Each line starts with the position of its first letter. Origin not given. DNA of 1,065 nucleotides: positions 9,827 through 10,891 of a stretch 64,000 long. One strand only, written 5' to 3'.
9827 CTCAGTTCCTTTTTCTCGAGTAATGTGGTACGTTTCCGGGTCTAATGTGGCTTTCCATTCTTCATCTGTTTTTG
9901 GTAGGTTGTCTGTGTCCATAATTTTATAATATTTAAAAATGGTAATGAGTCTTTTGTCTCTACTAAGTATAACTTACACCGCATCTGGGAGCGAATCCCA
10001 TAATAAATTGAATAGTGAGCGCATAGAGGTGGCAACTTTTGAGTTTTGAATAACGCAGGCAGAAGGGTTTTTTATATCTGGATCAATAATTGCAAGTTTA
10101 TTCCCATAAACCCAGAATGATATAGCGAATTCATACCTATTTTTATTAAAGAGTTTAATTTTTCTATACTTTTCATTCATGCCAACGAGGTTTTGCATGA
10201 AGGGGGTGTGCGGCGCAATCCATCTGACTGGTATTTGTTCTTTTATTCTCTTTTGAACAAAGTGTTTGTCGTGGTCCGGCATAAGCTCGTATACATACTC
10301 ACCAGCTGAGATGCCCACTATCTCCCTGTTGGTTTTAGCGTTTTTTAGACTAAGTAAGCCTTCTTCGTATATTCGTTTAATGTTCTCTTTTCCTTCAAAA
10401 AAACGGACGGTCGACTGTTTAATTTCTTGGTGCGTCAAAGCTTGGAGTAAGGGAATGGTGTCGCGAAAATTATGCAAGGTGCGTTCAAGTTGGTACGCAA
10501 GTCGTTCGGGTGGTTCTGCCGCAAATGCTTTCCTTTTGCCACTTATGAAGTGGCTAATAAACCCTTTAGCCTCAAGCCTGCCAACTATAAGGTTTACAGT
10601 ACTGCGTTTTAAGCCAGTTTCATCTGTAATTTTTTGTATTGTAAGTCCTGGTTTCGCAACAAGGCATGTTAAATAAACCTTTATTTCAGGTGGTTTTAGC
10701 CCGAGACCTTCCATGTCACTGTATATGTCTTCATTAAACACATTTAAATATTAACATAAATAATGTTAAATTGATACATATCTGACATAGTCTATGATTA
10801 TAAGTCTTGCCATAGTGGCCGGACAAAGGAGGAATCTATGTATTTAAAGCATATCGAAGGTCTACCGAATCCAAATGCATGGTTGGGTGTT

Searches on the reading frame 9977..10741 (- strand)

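Call 108: search_protein_families(library=padloc, proteins=[window:9977-10741:-], max_evalue=0.001)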
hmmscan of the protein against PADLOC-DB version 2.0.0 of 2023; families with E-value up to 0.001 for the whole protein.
window:9977-10741:- (255 aa): 1 family
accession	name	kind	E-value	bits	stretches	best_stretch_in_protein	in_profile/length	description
PDLC01044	Csa3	-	0.0007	17.5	0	24-62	142-179/194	Type I-A associated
